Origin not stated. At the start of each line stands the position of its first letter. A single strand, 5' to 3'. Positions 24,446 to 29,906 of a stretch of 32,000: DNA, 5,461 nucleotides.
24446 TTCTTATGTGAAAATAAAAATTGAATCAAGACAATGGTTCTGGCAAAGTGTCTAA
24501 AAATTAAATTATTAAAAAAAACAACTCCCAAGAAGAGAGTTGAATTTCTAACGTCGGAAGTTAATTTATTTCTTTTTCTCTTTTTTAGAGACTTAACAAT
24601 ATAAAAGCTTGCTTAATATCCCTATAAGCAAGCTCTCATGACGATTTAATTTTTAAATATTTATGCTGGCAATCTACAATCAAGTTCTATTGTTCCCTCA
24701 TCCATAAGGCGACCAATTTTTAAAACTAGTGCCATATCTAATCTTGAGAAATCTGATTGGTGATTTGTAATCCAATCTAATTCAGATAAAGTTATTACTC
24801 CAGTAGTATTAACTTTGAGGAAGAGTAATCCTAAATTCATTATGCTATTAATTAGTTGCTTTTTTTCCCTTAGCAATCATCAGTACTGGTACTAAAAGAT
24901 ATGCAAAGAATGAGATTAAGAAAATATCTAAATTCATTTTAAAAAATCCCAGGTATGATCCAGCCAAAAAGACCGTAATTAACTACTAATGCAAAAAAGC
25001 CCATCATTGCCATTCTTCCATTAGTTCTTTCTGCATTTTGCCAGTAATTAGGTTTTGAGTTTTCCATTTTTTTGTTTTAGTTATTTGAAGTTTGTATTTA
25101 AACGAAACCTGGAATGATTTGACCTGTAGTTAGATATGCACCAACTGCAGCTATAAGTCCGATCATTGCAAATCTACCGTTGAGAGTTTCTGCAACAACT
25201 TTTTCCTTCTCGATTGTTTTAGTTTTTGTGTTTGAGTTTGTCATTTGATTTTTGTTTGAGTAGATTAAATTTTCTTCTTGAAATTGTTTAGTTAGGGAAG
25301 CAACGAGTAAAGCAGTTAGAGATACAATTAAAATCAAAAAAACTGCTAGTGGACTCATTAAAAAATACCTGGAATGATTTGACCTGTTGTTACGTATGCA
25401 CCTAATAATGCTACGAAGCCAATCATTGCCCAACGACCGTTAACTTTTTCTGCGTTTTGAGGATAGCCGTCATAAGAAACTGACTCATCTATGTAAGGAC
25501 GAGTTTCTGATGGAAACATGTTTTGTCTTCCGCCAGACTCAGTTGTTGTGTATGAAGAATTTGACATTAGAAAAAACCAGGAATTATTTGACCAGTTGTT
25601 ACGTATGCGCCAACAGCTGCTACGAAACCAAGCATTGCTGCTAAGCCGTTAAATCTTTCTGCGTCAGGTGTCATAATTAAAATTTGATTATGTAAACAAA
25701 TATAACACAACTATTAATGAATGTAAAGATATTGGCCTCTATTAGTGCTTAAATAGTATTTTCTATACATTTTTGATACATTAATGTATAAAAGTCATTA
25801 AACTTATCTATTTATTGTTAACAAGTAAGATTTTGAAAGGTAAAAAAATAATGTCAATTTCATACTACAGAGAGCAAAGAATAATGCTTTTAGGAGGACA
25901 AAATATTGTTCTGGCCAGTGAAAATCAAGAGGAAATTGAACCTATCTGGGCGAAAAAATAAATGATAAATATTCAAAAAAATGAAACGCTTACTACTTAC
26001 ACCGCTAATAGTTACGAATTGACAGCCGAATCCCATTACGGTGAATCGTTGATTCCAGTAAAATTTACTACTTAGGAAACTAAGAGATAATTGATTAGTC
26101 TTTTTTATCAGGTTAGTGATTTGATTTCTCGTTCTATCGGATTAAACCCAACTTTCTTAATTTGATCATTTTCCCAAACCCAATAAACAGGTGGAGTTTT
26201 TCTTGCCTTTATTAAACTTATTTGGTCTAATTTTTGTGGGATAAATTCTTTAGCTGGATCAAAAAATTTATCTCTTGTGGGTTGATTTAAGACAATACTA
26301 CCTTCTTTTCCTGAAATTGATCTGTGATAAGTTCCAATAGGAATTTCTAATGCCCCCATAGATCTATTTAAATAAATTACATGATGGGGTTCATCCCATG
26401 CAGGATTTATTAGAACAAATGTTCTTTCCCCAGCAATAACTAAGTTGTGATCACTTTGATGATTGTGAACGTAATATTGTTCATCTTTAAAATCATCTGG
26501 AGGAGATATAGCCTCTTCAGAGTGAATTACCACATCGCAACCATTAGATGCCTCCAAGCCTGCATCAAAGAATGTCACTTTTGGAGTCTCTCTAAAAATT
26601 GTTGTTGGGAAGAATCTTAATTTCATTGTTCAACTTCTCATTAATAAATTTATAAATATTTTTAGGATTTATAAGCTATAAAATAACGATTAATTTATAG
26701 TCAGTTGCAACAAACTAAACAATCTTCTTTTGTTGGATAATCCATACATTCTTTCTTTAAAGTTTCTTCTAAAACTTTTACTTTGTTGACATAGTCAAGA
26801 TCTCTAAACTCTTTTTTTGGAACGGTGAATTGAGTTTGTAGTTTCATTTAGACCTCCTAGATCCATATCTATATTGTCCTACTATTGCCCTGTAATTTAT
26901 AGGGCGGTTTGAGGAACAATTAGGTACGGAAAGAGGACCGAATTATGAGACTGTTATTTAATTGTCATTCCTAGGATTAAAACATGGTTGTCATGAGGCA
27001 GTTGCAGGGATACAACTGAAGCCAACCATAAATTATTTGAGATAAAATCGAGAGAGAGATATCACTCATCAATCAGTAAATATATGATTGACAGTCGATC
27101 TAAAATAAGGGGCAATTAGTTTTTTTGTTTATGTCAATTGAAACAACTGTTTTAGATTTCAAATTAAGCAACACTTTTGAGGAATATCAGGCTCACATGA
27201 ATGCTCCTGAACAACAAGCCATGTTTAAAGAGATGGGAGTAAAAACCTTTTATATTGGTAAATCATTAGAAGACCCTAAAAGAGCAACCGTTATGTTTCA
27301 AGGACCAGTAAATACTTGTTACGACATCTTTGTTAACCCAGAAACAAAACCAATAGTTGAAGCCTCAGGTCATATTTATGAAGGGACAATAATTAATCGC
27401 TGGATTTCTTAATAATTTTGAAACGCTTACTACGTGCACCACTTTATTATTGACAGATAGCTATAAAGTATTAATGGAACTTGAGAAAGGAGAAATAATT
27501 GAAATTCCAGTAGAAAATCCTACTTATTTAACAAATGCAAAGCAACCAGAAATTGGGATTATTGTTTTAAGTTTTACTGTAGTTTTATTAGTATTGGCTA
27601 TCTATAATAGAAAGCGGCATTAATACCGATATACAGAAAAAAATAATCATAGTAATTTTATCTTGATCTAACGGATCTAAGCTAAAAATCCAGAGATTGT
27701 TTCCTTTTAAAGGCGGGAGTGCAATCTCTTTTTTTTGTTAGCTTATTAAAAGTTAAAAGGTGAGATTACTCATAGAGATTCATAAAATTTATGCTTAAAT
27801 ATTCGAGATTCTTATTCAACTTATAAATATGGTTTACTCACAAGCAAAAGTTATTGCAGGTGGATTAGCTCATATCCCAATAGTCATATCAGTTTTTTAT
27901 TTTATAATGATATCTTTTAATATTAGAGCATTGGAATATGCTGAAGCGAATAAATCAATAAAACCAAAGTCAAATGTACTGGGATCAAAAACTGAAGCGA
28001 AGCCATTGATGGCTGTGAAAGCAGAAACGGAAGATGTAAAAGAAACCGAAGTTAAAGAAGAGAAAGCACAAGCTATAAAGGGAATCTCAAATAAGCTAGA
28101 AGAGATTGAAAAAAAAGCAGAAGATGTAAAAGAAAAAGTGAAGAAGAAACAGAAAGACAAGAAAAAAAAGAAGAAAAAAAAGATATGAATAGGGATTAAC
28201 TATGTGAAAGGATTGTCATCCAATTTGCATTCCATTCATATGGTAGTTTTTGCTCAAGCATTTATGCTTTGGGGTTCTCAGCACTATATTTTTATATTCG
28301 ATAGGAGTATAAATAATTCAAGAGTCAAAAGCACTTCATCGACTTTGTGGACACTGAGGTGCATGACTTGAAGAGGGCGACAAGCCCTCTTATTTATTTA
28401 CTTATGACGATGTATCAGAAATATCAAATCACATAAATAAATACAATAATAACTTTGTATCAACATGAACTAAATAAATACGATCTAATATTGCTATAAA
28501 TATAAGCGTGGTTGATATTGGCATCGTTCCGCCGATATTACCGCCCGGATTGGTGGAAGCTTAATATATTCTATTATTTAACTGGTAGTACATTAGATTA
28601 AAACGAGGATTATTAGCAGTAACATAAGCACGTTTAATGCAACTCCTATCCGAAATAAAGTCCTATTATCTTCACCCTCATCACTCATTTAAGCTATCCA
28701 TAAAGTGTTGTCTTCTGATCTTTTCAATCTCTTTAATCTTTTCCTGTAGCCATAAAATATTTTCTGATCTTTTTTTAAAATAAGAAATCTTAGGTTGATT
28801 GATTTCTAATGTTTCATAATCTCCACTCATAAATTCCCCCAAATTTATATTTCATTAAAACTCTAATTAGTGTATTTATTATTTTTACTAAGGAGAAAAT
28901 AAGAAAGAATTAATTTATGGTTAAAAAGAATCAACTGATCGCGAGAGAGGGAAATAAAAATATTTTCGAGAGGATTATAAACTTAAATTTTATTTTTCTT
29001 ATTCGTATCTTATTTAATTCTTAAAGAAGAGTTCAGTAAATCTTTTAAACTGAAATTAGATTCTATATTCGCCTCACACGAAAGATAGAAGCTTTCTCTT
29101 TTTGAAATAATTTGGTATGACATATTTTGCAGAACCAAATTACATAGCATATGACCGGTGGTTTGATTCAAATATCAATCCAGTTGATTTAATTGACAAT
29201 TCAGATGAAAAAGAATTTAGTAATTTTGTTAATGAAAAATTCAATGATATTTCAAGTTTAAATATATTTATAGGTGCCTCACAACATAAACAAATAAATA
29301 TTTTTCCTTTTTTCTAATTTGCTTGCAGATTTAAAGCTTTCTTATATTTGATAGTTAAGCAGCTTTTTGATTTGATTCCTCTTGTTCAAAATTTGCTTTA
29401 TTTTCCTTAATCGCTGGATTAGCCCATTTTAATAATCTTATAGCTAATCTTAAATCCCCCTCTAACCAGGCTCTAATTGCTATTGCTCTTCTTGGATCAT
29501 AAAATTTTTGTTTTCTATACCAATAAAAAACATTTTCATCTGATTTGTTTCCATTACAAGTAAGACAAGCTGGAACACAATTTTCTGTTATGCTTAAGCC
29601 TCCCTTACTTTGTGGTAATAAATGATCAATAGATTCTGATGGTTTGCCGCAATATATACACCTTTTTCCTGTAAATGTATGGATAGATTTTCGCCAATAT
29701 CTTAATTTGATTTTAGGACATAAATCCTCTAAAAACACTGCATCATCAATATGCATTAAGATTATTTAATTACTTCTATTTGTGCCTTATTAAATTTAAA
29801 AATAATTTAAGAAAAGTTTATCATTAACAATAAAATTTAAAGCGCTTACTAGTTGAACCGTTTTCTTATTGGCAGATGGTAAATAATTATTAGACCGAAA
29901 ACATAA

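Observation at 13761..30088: Extragenic hairpin family with a conserved TAGGGAT-like loop, covarying stems and an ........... flank (at least six copies)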

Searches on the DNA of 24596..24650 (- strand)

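Call 20: search_dna_similar(query=window:24596-24650:-, collection=phages, mode=distant, max_evalue=10, max_rows=30)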
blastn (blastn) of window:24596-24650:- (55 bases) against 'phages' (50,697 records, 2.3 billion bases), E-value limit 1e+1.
Records with a match: 12; places in all: 12; records where one place covers at least 80% of the query: 0.
Best place of each record, by identity: >=99% 1; 90-95% 9; 80-90% 2.
By first word of the organism name: Helicobacter 9; Streptococcus 1; uncultured 1; Enterobacter 1.
By host as written in the record: Helicobacter pylori 8; Streptococcus equinus JB1 1; - 1; Helicobacter pylori Pt11444 1; Enterobacter cloacae CEMTC 2064 1.
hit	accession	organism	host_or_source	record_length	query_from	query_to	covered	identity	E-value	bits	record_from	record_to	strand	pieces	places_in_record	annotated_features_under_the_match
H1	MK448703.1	Streptococcus phage Javan207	Streptococcus equinus JB1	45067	16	42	49%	88.9%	1e+0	37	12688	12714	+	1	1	hypothetical protein (x2)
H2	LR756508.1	uncultured phage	metagenomic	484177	26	53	51%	85.7%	4e+0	34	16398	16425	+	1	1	record has no annotation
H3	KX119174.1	Helicobacter phage UKEN31U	Helicobacter pylori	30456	24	47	44%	91.7%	1e+0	36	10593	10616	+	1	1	hypothetical protein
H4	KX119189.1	Helicobacter phage Pt21299RU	Helicobacter pylori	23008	24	47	44%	91.7%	1e+0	36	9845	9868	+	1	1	putative crystallin beta/gamma motif-containing protein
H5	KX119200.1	Helicobacter phage FrMEG235U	Helicobacter pylori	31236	24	47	44%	91.7%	1e+0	36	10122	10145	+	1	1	hypothetical protein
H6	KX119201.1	Helicobacter phage FrANT170U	Helicobacter pylori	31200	24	47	44%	91.7%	1e+0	36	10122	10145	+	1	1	hypothetical protein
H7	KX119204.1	Helicobacter phage Sw577G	Helicobacter pylori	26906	24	47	44%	91.7%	1e+0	36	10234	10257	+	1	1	hypothetical protein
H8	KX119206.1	Helicobacter phage UKEN32U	Helicobacter pylori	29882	24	47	44%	91.7%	1e+0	36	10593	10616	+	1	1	hypothetical protein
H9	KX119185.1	Helicobacter phage SwC520G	Helicobacter pylori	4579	24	47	44%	91.7%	1e+0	36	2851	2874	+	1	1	putative crystallin beta/gamma motif-containing protein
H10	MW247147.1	Helicobacter phage COL 23-PUJ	Helicobacter pylori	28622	24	47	44%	91.7%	1e+0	36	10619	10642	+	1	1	none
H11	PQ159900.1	Helicobacter phage Pt11444_2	Helicobacter pylori Pt11444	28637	24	47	44%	91.7%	1e+0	36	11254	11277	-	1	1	putative crystallin beta/gamma motif-containing protein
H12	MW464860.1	Enterobacter phage EC151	Enterobacter cloacae CEMTC 2064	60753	24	41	33%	100.0%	4e+0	34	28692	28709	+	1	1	putative DNA processing protein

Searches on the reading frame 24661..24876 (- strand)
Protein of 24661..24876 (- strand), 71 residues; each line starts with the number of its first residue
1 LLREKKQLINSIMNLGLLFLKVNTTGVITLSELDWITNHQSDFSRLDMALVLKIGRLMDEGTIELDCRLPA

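Call 39: search_protein_families(library=pfam, proteins=[window:24661-24876:-], max_evalue=0.01)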
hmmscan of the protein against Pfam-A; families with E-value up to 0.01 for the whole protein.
window:24661-24876:- (71 aa): 0 families

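Call 40: search_protein_families(library=ncbifam, proteins=[window:24661-24876:-], max_evalue=0.01)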
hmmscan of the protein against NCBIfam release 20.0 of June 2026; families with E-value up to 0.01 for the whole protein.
window:24661-24876:- (71 aa): 0 families

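Call 41: find_related_loci(query=window:24661-24876:-, collection=metagenome_contigs, flank=3000)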
Query window:24661-24876:- (71 aa) in metagenome_contigs; peptide patterns used: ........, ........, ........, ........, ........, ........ (x = any residue, [..] = any of these).
533 stretches matched a pattern; 111 encode a relative of the query (tblastn E <= 1e-3); the best 80 are kept; 80 distinct loci.
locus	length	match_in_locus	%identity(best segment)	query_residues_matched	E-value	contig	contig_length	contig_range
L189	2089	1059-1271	96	1-71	9e-43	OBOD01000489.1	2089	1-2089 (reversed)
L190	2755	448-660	92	1-71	6e-41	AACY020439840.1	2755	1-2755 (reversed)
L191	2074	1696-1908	92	1-71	4e-40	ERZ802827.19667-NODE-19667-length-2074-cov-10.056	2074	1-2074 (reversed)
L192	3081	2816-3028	92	1-71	3e-40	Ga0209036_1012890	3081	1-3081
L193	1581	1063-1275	90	1-71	3e-40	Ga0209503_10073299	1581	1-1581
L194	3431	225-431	91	3-71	1e-39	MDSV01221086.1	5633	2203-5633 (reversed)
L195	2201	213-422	90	2-71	2e-38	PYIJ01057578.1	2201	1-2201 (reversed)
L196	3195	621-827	88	3-71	8e-38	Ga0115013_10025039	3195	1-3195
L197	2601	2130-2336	88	3-71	8e-38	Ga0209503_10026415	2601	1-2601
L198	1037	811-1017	90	3-71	1e-38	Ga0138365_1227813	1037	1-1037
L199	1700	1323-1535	85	1-71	2e-37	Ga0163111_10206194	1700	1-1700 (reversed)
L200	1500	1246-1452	87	2-71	6e-37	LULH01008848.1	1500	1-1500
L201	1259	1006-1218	86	1-71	2e-37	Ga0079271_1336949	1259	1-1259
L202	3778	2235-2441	87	3-71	2e-36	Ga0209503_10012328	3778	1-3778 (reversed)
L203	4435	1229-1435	86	2-71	4e-36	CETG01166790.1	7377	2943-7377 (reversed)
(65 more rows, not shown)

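Call 42: find_related_loci(query=window:24661-24876:-, collection=viral_contigs, flank=3000)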
Query window:24661-24876:- (71 aa) in viral_contigs; peptide patterns used: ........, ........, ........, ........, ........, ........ (x = any residue, [..] = any of these).
66 stretches matched a pattern; 1 encode a relative of the query (tblastn E <= 1e-3); 1 distinct loci.
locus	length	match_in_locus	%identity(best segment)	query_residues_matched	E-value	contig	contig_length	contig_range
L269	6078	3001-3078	54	16-41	5e-6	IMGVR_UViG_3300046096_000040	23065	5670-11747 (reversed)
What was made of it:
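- Tried and rejected: The ORF59 protein gave one weak viral match (call 42).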

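Call 71: find_homologous_proteins(query=window:24661-24876:-, max_evalue=0.001)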
Query window:24661-24876:- (71 aa): 1230 proteins with E <= 0.001 among 1230 candidates; the best 120 are listed.
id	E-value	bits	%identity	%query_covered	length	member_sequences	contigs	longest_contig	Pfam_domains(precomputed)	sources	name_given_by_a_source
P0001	6.5e-34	132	91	97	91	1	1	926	-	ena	-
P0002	2.4e-33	130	93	97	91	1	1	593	-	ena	-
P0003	1.1e-32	128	93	96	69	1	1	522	-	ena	-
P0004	2.5e-32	127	91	97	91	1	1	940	-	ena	-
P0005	1.3e-30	122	90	97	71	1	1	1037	-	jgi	-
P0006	1.3e-29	119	97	83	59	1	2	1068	-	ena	-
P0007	1.9e-29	118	97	83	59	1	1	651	-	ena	-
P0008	1.9e-29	118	97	83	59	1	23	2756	-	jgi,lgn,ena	jgi:hypothetical protein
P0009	1.9e-29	118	97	83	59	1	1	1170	-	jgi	jgi:hypothetical protein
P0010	2.4e-29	118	97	83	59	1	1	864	-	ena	-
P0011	2.5e-29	118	95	83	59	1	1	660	-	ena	-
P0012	2.6e-29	118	97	83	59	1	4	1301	-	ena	-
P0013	3.5e-29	117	95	83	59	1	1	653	-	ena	-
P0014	3.6e-29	117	97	83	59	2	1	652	-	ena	-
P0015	3.7e-29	117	97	83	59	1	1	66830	-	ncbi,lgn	-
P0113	6.8e-28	113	93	83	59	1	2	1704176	-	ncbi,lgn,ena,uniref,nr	ncbi:Hypothetical protein P9515_08881 [Prochlorococcus marinus str. MIT 9515]|uniref:Protein family 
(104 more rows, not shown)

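Call 72: find_encoding_contigs(protein=P0113, flank=10000, max_places=2)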
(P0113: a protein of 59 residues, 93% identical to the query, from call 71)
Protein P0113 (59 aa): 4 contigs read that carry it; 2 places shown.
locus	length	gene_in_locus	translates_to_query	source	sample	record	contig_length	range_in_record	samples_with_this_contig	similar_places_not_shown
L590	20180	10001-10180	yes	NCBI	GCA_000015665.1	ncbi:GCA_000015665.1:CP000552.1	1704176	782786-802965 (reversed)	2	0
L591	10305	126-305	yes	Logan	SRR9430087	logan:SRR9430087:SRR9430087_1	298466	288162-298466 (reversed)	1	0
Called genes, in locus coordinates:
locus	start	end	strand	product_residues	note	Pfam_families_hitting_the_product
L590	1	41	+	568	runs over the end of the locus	PF00664:ABC_membrane, PF03193:RsgA_GTPase (weak), PF02463:SMC_N (faint), PF09818:ABC_ATPase (faint), PF00005:ABC_tran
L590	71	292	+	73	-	PF20045:DUF6447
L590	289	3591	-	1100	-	PF25596:CPSase_L_D1, PF02786:CPSase_L_D2, PF07478:Dala_Dala_lig_C (faint), PF02787:CPSase_L_D3, PF25596:CPSase_L_D1, PF02222:ATP-grasp (weak), PF02786:CPSase_L_D2, PF02142:MGS, +2 more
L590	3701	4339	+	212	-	PF11780:DUF3318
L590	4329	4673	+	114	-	PF02410:RsfS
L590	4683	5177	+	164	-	PF06799:CGLD27-like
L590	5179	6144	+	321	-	PF06089:Asparaginase_II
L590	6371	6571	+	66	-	-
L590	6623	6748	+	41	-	-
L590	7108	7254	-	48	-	-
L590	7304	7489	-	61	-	-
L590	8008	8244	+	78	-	-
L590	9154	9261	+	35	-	-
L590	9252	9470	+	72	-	-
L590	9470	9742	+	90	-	-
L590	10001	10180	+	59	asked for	-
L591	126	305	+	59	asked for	-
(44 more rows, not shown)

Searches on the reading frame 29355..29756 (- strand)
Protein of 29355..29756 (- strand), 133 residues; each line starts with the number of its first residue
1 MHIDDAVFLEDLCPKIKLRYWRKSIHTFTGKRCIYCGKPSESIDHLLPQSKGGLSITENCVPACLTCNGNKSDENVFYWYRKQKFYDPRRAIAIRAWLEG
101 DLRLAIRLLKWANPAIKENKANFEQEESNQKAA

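Call 39: search_protein_families(library=pfam, proteins=[window:29355-29756:-], max_evalue=0.01)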
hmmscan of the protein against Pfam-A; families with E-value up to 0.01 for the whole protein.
window:29355-29756:- (133 aa): 2 families
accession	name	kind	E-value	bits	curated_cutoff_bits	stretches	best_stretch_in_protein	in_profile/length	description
PF01844.29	HNH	-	4.1e-09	36.9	21.4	1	33-74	1-47/47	HNH endonuclease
PF14279.12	HNH_5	-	3.2e-08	33.8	27.5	1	33-73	1-45/56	HNH endonuclease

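Call 40: search_protein_families(library=ncbifam, proteins=[window:29355-29756:-], max_evalue=0.01)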
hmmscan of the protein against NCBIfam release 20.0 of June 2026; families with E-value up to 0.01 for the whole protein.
window:29355-29756:- (133 aa): 2 families
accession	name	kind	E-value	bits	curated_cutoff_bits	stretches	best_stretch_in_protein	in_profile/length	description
NF049971.1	CRISPR_Cas9d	exception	1.5e-08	33.8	375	1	23-83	538-605/986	type II CRISPR RNA-guided endonuclease Cas9d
NF040563.1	guided_IscB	equivalog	6e-06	25.6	175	1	22-84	184-248/314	RNA-guided endonuclease IscB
